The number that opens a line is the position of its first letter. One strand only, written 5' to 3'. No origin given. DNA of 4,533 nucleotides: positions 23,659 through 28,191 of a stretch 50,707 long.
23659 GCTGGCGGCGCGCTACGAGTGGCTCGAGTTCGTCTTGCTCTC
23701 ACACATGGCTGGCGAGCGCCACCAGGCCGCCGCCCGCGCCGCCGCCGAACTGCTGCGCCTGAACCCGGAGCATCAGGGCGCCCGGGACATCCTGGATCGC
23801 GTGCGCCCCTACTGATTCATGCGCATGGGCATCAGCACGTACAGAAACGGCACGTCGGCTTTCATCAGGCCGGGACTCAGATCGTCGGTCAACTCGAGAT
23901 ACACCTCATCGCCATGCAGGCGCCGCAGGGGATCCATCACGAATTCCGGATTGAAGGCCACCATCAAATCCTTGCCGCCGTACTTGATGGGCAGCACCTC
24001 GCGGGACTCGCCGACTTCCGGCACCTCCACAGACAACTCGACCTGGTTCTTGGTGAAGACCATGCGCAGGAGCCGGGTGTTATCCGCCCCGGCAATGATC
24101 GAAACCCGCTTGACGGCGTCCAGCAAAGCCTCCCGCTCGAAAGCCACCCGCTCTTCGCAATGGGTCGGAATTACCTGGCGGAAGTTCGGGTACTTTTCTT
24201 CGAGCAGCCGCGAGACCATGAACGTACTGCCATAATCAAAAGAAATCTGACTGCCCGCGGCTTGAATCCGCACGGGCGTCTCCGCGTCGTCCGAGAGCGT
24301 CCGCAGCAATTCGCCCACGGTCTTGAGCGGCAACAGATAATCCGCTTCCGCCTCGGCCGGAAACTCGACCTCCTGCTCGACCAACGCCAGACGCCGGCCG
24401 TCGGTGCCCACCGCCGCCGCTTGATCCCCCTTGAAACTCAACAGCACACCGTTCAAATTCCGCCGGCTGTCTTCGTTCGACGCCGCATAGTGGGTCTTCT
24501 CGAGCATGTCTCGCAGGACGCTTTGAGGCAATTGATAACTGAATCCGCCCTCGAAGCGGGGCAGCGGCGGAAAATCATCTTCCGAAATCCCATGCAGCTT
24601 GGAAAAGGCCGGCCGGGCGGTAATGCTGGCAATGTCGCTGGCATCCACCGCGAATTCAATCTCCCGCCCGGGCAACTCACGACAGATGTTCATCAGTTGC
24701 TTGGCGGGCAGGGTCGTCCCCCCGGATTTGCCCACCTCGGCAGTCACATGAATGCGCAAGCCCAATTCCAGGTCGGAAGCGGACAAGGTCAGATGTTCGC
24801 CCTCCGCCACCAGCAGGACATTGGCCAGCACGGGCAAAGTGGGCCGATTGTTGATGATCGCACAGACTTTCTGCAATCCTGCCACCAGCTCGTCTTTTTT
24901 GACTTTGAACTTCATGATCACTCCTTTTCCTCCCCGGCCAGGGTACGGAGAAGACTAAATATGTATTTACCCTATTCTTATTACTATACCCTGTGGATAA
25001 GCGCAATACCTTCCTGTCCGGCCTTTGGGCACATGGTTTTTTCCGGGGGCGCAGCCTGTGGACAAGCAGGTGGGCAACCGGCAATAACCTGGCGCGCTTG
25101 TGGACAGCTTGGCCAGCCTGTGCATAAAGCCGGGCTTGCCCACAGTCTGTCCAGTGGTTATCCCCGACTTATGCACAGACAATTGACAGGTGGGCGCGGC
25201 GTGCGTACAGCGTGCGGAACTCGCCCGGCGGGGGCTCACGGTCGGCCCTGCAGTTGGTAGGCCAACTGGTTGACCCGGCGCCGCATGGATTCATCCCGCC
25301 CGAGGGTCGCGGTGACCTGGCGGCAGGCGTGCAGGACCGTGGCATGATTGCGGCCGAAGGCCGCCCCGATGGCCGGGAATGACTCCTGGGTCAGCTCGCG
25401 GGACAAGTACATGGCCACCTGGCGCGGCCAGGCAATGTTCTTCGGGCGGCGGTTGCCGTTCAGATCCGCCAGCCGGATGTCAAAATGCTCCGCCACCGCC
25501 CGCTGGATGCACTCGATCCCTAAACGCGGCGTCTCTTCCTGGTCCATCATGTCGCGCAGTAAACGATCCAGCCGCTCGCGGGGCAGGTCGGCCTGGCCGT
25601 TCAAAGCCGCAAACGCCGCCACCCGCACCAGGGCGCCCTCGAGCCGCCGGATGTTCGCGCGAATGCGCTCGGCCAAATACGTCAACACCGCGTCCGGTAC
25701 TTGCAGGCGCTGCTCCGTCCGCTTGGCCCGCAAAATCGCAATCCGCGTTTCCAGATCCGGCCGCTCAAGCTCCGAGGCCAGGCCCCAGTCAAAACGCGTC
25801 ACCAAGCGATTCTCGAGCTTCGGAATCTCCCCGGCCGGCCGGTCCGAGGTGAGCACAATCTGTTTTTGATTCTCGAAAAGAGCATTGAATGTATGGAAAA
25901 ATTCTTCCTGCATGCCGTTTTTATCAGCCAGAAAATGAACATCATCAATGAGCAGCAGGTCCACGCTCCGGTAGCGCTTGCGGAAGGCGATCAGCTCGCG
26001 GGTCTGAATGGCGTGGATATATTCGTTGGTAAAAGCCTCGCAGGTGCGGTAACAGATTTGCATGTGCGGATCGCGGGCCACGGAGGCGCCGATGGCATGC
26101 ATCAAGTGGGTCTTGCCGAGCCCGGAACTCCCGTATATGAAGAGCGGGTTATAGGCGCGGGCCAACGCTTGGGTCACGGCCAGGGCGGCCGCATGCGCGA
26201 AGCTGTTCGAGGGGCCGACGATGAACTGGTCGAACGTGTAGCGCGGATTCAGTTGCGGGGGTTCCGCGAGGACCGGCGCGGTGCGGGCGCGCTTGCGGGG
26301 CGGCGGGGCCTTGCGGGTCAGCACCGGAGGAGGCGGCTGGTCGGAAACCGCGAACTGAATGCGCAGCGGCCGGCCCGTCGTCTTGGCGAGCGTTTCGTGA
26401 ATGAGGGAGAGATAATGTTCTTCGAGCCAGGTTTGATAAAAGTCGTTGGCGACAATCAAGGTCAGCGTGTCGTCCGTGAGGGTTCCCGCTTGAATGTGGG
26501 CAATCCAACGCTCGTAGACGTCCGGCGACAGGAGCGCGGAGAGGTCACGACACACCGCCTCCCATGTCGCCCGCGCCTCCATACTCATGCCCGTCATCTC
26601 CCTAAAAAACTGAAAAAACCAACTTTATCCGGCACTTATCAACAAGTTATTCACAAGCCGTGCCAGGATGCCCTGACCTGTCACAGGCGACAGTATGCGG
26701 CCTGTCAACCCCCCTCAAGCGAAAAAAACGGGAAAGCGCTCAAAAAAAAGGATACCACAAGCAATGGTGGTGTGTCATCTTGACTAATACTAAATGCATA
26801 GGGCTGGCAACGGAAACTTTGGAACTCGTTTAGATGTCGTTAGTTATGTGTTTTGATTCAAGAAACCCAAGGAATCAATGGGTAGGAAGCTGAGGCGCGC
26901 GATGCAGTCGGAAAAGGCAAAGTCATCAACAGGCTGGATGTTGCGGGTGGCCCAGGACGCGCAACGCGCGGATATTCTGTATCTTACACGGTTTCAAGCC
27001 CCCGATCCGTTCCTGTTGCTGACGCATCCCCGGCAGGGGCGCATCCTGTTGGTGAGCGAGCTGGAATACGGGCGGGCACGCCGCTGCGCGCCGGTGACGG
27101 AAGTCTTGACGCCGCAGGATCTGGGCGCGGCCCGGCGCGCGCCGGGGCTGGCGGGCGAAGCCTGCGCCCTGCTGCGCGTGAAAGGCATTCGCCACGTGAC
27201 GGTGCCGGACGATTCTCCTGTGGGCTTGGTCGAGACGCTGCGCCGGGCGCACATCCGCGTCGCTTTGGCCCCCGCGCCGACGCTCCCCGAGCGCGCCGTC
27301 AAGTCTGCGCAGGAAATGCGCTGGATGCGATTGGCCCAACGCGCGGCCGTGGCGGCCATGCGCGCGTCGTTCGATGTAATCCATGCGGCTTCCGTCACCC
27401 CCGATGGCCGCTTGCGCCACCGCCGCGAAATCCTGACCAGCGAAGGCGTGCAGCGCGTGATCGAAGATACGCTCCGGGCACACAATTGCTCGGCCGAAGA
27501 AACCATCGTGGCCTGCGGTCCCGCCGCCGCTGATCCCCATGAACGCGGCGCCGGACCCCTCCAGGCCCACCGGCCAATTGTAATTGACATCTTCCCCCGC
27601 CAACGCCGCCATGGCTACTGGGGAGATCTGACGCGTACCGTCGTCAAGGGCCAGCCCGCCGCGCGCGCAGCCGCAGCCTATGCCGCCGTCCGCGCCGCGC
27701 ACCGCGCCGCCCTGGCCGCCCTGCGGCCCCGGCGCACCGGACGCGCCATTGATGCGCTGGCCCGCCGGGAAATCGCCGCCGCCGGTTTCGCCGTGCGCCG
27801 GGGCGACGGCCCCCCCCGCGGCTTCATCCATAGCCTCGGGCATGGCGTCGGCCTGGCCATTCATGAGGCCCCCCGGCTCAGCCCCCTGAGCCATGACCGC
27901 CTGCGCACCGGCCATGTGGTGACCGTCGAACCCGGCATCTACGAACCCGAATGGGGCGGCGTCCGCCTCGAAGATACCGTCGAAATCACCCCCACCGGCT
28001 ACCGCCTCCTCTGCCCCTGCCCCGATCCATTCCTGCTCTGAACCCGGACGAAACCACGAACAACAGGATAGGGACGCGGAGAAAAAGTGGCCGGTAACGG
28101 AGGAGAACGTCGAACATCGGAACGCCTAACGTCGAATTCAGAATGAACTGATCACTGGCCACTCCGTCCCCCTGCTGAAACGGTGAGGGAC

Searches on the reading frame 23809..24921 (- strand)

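Call 21: search_protein_families(library=pfam, proteins=[window:23809-24921:-], max_evalue=0.001)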
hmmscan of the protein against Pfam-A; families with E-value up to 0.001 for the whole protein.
window:23809-24921:- (370 aa): 3 families
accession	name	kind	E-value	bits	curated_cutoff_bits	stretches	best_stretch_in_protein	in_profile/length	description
PF00712.24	DNA_pol3_beta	-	5e-33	114.2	24.4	1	3-121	1-120/120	DNA polymerase III beta subunit, N-terminal domain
PF02767.21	DNA_pol3_beta_2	-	8.2e-25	87.8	27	1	130-246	1-116/116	DNA polymerase III beta subunit, central domain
PF02768.20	DNA_pol3_beta_3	-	1.2e-23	83.7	27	1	248-367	1-121/121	DNA polymerase III beta subunit, C-terminal domain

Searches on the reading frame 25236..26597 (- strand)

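Call 21: search_protein_families(library=pfam, proteins=[window:25236-26597:-], max_evalue=0.001)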
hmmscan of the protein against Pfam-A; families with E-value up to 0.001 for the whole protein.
window:25236-26597:- (453 aa): 7 families
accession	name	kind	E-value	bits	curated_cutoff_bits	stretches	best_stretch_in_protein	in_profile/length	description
PF00308.24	Bac_DnaA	-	1.6e-64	217.4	23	1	116-274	1-160/162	Bacterial DnaA ATPAse domain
PF08299.17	Bac_DnaA_C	-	8.5e-28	96.6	31.5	1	361-428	1-69/69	Bacterial dnaA protein helix-turn-helix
PF11638.13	DnaA_N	-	2.2e-14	53.3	24.6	1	10-71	2-64/65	DnaA N-terminal domain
PF01695.23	IstB_IS21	-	1.1e-08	35.3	24.1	1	145-257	89-198/238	IstB-like ATP binding protein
PF00004.35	AAA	-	6.2e-06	27.1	21.2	1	153-269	2-123/131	ATPase family associated with various cellular activities (AAA)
PF13401.12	AAA_22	-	0.00038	21.2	27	0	151-178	7-34/130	AAA domain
PF13191.12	AAA_16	-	0.00043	21.3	32.6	0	147-213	22-83/167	AAA ATPase domain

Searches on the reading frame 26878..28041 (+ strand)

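Call 21: search_protein_families(library=pfam, proteins=[window:26878-28041:+], max_evalue=0.001)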
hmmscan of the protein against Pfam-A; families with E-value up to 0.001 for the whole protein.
window:26878-28041:+ (387 aa): 1 family
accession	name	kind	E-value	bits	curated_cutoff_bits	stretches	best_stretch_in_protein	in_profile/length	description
PF00557.29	Peptidase_M24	-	3.5e-48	164.6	23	1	149-371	2-207/208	Metallopeptidase family M24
